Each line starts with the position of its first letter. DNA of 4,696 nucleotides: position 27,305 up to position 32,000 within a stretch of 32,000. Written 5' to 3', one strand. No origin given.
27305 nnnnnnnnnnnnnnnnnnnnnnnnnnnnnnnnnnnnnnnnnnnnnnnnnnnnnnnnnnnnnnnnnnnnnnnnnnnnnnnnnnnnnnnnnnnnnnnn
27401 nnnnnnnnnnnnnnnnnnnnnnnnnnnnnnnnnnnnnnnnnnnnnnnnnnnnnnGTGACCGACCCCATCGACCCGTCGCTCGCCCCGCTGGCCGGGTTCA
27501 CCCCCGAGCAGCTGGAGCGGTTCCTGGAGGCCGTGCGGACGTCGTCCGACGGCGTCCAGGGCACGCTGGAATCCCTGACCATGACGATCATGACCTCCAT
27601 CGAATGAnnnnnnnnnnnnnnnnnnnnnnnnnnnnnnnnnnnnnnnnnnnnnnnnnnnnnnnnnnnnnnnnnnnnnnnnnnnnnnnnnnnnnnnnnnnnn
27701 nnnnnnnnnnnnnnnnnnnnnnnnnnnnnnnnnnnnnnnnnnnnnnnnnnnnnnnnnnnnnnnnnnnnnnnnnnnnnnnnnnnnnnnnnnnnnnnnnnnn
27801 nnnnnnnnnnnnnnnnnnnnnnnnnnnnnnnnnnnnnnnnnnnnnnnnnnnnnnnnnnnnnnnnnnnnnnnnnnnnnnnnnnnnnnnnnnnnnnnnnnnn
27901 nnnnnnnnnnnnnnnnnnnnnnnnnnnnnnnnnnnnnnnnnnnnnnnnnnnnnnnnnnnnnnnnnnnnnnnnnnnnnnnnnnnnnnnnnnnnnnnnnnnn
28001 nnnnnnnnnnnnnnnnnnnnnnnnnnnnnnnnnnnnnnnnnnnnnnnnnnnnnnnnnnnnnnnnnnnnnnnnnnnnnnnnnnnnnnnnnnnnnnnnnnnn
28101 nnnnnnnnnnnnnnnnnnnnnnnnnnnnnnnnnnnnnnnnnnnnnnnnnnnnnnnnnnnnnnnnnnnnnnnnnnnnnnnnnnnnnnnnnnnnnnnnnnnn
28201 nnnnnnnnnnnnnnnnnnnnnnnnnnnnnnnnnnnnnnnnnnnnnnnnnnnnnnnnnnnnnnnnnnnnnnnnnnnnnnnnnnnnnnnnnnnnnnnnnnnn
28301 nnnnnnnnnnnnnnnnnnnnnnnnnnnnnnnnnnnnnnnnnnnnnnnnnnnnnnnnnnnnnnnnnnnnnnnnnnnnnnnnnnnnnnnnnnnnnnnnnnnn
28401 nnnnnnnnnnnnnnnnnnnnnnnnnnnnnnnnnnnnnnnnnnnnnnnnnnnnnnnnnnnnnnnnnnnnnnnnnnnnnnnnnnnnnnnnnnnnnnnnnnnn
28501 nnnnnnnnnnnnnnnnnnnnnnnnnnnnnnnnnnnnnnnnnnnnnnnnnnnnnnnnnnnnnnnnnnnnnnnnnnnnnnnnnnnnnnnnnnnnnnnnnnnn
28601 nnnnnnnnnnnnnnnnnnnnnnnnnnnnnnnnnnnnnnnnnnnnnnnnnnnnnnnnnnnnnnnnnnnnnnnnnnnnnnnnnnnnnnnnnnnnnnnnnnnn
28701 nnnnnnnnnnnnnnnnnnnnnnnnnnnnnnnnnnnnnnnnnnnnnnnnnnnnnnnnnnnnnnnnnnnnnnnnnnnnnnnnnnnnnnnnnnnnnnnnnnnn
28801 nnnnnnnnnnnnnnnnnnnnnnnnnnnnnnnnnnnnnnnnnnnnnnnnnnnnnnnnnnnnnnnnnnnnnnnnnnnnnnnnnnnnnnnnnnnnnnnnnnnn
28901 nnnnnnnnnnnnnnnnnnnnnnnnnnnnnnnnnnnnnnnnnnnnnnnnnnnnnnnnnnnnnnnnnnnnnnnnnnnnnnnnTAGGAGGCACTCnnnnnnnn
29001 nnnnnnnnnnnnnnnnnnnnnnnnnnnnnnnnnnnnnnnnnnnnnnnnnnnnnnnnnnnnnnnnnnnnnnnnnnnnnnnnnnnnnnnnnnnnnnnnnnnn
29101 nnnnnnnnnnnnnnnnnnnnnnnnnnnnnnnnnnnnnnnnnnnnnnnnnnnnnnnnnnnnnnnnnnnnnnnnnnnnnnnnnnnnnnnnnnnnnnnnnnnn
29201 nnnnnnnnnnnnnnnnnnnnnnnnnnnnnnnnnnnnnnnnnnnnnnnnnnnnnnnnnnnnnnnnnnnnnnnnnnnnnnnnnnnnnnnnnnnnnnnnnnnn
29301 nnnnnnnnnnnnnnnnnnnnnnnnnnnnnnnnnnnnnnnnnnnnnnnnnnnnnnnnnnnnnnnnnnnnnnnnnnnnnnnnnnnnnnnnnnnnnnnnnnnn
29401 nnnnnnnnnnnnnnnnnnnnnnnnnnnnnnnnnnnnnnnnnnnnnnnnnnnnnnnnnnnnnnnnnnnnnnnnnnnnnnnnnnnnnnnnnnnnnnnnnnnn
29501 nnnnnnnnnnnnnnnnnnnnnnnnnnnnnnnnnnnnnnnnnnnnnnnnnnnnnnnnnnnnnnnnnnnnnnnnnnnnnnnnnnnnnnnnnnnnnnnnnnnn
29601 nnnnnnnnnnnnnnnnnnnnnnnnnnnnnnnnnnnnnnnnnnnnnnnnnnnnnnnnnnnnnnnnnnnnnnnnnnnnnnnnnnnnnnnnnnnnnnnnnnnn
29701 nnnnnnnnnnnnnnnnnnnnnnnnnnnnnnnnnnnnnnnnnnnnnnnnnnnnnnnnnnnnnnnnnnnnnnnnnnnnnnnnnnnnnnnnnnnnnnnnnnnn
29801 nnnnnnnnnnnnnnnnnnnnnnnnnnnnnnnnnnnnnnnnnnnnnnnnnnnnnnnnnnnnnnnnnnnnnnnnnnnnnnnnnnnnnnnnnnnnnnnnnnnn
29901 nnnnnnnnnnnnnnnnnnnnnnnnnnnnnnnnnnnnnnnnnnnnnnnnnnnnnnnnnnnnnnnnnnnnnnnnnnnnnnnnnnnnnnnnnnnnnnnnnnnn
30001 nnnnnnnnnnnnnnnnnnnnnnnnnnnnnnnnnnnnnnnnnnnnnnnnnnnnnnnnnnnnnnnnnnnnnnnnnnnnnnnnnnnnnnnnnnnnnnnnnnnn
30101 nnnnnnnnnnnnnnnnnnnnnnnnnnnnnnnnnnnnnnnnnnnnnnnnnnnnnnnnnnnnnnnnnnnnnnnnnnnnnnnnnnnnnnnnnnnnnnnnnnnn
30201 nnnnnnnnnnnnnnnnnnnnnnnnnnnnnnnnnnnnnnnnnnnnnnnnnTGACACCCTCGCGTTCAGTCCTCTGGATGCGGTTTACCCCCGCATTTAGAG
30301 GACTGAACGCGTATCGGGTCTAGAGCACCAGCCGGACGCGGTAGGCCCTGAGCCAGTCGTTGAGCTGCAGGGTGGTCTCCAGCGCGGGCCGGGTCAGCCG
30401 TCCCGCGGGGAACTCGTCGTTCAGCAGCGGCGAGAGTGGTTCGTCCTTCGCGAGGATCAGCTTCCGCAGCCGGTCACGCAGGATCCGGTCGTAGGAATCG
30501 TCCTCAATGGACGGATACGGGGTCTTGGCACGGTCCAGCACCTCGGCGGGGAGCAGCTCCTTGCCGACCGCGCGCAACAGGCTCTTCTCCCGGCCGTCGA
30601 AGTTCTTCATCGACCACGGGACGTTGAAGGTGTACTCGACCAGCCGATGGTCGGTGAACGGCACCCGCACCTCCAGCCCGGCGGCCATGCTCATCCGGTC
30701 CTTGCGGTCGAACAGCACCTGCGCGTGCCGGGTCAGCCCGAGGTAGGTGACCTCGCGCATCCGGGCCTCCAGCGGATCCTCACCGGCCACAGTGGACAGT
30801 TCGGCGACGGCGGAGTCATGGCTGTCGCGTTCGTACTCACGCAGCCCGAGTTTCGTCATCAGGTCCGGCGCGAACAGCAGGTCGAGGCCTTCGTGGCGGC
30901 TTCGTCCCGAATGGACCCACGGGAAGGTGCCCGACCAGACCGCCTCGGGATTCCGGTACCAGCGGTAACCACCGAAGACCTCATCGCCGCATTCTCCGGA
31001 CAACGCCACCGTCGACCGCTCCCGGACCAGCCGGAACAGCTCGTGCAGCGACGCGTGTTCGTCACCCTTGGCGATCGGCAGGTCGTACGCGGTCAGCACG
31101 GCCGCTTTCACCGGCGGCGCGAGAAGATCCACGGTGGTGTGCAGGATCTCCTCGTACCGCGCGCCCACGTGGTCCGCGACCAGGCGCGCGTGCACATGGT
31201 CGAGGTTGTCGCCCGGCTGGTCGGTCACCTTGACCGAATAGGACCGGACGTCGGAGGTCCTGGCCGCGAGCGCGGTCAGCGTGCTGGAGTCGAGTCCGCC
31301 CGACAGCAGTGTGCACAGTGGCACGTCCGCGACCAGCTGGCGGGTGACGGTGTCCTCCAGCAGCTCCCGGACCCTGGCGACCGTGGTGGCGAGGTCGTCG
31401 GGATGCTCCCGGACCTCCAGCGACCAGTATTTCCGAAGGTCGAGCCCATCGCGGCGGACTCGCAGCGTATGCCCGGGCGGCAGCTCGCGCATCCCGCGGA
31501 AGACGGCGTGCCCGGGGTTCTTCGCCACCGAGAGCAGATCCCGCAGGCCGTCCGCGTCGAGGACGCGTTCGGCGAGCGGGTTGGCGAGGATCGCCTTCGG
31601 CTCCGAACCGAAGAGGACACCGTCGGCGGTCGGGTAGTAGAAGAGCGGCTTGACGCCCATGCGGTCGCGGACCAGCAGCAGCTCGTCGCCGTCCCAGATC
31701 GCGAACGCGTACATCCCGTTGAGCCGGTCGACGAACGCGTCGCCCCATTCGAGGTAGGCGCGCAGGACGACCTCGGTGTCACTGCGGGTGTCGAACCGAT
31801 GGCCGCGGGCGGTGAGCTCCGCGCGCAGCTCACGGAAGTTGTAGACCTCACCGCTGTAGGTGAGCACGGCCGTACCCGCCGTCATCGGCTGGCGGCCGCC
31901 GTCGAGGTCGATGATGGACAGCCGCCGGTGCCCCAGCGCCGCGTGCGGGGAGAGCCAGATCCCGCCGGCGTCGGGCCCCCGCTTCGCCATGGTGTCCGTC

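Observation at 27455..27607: Hidden 50-codon ORF filling the TfuA-MFS gap exactly: candidate thioamide-RiPP precursor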

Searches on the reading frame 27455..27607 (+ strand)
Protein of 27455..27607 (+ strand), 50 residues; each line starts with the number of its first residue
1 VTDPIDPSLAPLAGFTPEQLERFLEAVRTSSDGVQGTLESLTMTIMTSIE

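Call 5: search_protein_families(library=pfam, proteins=[window:27455-27607:+], max_evalue=0.01)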
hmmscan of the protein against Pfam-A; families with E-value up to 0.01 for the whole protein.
window:27455-27607:+ (50 aa): 0 families

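Call 6: find_homologous_proteins(query=window:27455-27604:+, max_evalue=10)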
Query seq(50 aa) (50 aa): 4 proteins with E <= 10 among 4 candidates.
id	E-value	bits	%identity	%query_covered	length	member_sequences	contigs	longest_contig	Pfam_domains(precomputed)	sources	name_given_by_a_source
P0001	1.3e-23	98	100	100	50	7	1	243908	-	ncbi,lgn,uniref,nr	ncbi:hypothetical protein [Amycolatopsis orientalis]|uniref:hypothetical protein n=1 Tax=Amycolatops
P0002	9.3e-20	86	96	92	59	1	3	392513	-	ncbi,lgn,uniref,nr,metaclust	ncbi:hypothetical protein [Amycolatopsis regifaucium]|uniref:Uncharacterized protein n=1 Tax=Amycola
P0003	1.2e-18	82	93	92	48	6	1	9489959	-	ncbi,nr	ncbi:hypothetical protein NQK81_30160 [Amycolatopsis roodepoortensis]|nr:hypothetical protein [Amyco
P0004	3.2e-18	81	91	92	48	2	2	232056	-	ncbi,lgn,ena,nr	ncbi:hypothetical protein [Amycolatopsis pittospori]|nr:hypothetical protein [Amycolatopsis pittospo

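Call 24: search_protein_families(library=ncbifam, proteins=[window:27455-27607:+], max_evalue=0.01)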
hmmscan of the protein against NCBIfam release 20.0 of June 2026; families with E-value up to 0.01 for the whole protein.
window:27455-27607:+ (50 aa): 1 family
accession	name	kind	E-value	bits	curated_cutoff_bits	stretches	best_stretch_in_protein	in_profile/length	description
NF033415.1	thiovirid_RiPP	subfamily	0.001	19.6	40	1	6-45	27-68/72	thioviridamide family RiPP peptide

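Call 37: find_homologous_proteins(query=A1, max_evalue=10)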
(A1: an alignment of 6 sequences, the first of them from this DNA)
Query A1 (6 sequences) (50 aa, profile of the alignment): 14 proteins with E <= 10 among 74 candidates.
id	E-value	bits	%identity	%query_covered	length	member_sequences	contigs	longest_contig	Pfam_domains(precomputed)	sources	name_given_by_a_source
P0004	9.8e-29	117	91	92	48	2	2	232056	-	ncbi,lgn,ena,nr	ncbi:hypothetical protein [Amycolatopsis pittospori]|nr:hypothetical protein [Amycolatopsis pittospo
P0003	1.1e-27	114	93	92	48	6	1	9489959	-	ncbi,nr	ncbi:hypothetical protein NQK81_30160 [Amycolatopsis roodepoortensis]|nr:hypothetical protein [Amyco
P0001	2.2e-27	113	100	100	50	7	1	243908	-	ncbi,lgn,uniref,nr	ncbi:hypothetical protein [Amycolatopsis orientalis]|uniref:hypothetical protein n=1 Tax=Amycolatops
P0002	5.9e-27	111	96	92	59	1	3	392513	-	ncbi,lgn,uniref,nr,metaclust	ncbi:hypothetical protein [Amycolatopsis regifaucium]|uniref:Uncharacterized protein n=1 Tax=Amycola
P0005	1.9e-21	94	50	94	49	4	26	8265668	-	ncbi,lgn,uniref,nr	ncbi:hypothetical protein [Actinacidiphila bryophytorum]|uniref:Uncharacterized protein n=1 Tax=Acti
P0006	1.4e-20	91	54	94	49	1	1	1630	-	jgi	jgi:hypothetical protein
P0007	8.4e-20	88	52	94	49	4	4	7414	-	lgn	-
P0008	7.9e-18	82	54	94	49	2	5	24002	-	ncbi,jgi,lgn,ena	jgi:hypothetical protein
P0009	2.7e-16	77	50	94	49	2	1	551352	-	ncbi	ncbi:hypothetical protein [Actinoplanes sp. NPDC049681]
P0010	4.8e-16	76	61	100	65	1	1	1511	-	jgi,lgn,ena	-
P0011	2.7e-15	74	52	94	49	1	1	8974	-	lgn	-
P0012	8.9e-15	72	57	96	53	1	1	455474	-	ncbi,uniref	ncbi:hypothetical protein ACF06X_23525 [Streptomyces sp. NPDC015346]|uniref:hypothetical protein n=1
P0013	7.9e-14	69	50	94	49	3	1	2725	-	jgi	jgi:hypothetical protein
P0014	1.1e-11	62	56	94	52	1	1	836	-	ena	-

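Call 39: find_encoding_contigs(protein=P0009, flank=10000, max_places=2)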
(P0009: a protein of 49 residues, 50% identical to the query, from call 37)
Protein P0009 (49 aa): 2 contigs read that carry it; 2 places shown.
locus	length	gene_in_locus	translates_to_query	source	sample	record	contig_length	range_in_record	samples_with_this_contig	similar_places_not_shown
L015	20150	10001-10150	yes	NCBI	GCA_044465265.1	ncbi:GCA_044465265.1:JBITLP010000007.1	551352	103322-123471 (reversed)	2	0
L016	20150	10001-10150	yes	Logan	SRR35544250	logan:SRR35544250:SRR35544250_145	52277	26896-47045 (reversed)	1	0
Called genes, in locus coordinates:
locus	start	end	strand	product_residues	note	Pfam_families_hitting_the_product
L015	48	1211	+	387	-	PF01979:Amidohydro_1, PF07969:Amidohydro_3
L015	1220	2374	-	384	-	PF20182:DUF6545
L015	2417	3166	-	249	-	PF03807:F420_oxidored, PF07991:KARI_N (weak)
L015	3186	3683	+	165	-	PF13359:DDE_Tnp_4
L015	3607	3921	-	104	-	PF01548:DEDD_Tnp_IS110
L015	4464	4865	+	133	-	-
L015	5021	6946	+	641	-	-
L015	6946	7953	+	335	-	PF00534:Glycos_transf_1, PF13692:Glyco_trans_1_4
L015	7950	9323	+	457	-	PF02624:YcaO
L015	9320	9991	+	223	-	PF07812:TfuA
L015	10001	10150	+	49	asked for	-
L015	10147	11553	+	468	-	PF06779:MFS_4 (faint), PF00083:Sugar_tr, PF07690:MFS_1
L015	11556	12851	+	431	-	PF03446:NAD_binding_2 (faint), PF03721:UDPG_MGDP_dh_N, PF00984:UDPG_MGDP_dh, PF03720:UDPG_MGDP_dh_C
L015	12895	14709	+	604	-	PF13522:GATase_6, PF13537:GATase_7, PF00733:Asn_synthase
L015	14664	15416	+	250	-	PF13350:Y_phosphatase3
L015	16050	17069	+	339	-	PF05655:AvrD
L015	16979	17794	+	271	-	PF13521:AAA_28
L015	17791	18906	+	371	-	PF00724:Oxidored_FMN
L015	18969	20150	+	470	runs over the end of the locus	PF07690:MFS_1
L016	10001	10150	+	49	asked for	-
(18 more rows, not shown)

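Call 40: find_encoding_contigs(protein=P0012, flank=10000, max_places=2)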
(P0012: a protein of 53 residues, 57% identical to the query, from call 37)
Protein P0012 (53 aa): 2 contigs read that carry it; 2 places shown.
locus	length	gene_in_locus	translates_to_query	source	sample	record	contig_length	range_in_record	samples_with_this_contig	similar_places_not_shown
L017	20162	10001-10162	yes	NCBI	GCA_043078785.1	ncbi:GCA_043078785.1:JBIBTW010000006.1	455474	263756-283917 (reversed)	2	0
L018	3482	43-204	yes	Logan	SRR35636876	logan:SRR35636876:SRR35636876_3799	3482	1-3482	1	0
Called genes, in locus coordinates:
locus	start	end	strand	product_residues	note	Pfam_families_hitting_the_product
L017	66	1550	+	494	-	PF07732:Cu-oxidase_3, PF00394:Cu-oxidase (weak), PF07731:Cu-oxidase_2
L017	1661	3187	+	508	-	PF07690:MFS_1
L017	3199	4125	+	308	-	PF00248:Aldo_ket_red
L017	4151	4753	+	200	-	PF02525:Flavodoxin_2, PF03358:FMN_red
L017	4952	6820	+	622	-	-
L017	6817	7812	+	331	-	PF20706:GT4-conflict (weak), PF00534:Glycos_transf_1, PF13692:Glyco_trans_1_4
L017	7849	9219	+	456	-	PF02624:YcaO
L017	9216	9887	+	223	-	PF07812:TfuA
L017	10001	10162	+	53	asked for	-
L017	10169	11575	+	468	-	PF06609:TRI12 (weak), PF07690:MFS_1, PF00083:Sugar_tr, PF07690:MFS_1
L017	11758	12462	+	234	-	PF13350:Y_phosphatase3, PF22785:Tc-R-P (faint)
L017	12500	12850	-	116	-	PF07291:MauE (weak), PF07681:DoxX (weak), PF13564:DoxX_2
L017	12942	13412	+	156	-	PF01047:MarR, PF12802:MarR_2, PF13463:HTH_27 (weak)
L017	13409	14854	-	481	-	PF05221:AdoHcyase, PF00670:AdoHcyase_NAD, PF02826:2-Hacid_dh_C, PF07991:KARI_N (weak)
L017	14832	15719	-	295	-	PF02219:MTHFR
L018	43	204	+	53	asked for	-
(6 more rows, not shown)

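Call 41: find_encoding_contigs(protein=P0008, flank=10000, max_places=3)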
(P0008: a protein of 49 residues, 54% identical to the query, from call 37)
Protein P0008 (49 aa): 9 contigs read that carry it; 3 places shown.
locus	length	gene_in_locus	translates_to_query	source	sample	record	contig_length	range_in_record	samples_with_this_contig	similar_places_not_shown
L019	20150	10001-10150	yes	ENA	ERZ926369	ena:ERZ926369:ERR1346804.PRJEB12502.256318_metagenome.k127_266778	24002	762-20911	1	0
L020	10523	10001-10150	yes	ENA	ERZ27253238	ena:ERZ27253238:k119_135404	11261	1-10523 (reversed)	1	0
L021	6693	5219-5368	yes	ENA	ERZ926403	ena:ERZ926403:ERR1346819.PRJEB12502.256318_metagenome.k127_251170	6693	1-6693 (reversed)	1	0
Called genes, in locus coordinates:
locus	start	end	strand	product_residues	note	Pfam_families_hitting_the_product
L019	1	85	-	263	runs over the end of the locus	PF00239:Resolvase, PF07508:Recombinase (faint)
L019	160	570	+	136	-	-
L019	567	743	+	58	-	-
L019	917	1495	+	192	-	-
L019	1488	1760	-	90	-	-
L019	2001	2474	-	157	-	-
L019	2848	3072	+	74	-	-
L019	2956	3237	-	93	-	-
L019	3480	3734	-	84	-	-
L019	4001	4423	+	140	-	-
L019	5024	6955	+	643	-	-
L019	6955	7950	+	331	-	PF20706:GT4-conflict (weak), PF00534:Glycos_transf_1, PF13692:Glyco_trans_1_4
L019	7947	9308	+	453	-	PF02624:YcaO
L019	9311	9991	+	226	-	PF07812:TfuA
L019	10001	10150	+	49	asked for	-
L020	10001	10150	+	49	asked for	-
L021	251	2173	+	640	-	-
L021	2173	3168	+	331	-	PF20706:GT4-conflict (weak), PF00534:Glycos_transf_1, PF13692:Glyco_trans_1_4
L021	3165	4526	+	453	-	PF02624:YcaO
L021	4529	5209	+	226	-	PF07812:TfuA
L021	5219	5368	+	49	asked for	-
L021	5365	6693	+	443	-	?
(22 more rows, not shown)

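Call 94: search_protein_representatives(alignment_id=A7)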
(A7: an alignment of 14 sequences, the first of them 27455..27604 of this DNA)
Query: 14 sequences, 49 profile positions. Proteins with E-value up to 0.001 (for the whole library): 9; up to 1e-10: 7; up to 1e-30: 0. The best 9 are listed.
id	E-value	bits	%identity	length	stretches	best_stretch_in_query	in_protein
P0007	5.1e-23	96.8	-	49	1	1-49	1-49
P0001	6.1e-23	96.6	-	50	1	2-49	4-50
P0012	1.2e-22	95.7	-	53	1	3-49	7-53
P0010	1.1e-21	92.6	-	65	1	1-49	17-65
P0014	4.1e-20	87.6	-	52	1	1-49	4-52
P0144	1.8e-18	82.3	-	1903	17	5-33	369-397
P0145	4.8e-15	71.3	-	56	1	6-49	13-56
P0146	1.0e-04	38.3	-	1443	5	5-25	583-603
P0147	2.6e-04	37.0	-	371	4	6-23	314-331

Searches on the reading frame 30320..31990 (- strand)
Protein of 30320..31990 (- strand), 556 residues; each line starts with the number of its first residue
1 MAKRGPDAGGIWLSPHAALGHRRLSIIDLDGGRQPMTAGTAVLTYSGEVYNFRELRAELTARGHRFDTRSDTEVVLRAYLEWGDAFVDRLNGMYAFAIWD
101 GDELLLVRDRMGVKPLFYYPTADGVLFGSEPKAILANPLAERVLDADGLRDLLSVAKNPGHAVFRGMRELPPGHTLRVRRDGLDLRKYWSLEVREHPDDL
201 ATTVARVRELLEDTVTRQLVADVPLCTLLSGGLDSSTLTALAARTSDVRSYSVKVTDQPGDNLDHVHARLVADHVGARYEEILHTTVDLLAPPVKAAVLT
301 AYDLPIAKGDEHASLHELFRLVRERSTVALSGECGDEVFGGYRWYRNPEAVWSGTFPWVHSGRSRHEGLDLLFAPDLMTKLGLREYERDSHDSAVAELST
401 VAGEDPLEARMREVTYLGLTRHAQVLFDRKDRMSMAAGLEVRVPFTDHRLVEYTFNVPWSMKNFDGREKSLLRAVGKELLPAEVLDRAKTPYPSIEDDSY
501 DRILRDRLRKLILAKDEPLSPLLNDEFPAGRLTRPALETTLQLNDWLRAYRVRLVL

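Call 5: search_protein_families(library=pfam, proteins=[window:30320-31990:-], max_evalue=0.01)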
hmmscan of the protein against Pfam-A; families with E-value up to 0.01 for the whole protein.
window:30320-31990:- (556 aa): 3 families
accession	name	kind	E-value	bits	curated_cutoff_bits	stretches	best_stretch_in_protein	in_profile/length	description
PF00733.27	Asn_synthase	-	7.3e-77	259.8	21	1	207-528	2-324/354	Asparagine synthase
PF13537.11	GATase_7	-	2.9e-44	150.4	25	1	21-136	1-123/123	Glutamine amidotransferase domain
PF13522.11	GATase_6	-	1.1e-39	135.9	27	1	6-130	1-130/130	Glutamine amidotransferase domain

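Call 24: search_protein_families(library=ncbifam, proteins=[window:30320-31990:-], max_evalue=0.01)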
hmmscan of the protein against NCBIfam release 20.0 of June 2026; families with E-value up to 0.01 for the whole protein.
window:30320-31990:- (556 aa): 11 families
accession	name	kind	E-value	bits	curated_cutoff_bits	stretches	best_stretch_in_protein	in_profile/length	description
TIGR01536.1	asn_synth_AEB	equivalog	1.8e-136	456.2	267.1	1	1-492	27-517/517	asparagine synthase (glutamine-hydrolyzing)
TIGR03108.1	eps_aminotran_1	hypoth_equivalog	1.4e-102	344.4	816.9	2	2-346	29-378/628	XrtA/PEP-CTERM system amidotransferase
TIGR03104.1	trio_amidotrans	equivalog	9.7e-95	318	570.1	1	1-493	27-522/589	N-acetylglutaminylglutamine amidotransferase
NF006949.0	PRK09431.1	equivalog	2.1e-75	254.4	499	3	1-135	28-166/554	asparagine synthase B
NF033535.1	lass_lactam_cya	exception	4.1e-54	184.2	525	2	1-337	27-374/668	lasso peptide isopeptide bond-forming cyclase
NF033561.1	macrolact_Ik_Al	subfamily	2.8e-28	98.8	300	2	85-340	74-332/561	albusnodin/ikarugamycin family macrolactam cyclase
TIGR01134.1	purF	equivalog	7.1e-11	42.1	350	1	18-134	67-199/432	amidophosphoribosyltransferase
TIGR01135.1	glmS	equivalog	7e-05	21.5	418.05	1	41-138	94-201/607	glutamine--fructose-6-phosphate transaminase (isomerizing)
NF001484.0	PRK00331.1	subfamily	0.00016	20.2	381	1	39-102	93-166/601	isomerizing glutamine--fructose-6-phosphate transaminase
TIGR00552.1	nadE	equivalog_domain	0.0029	16.8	63.65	1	204-285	6-87/251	NAD(+) synthase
NF010587.0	PRK13980.1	equivalog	0.0086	15.3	255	0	199-282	10-92/267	NAD+ synthase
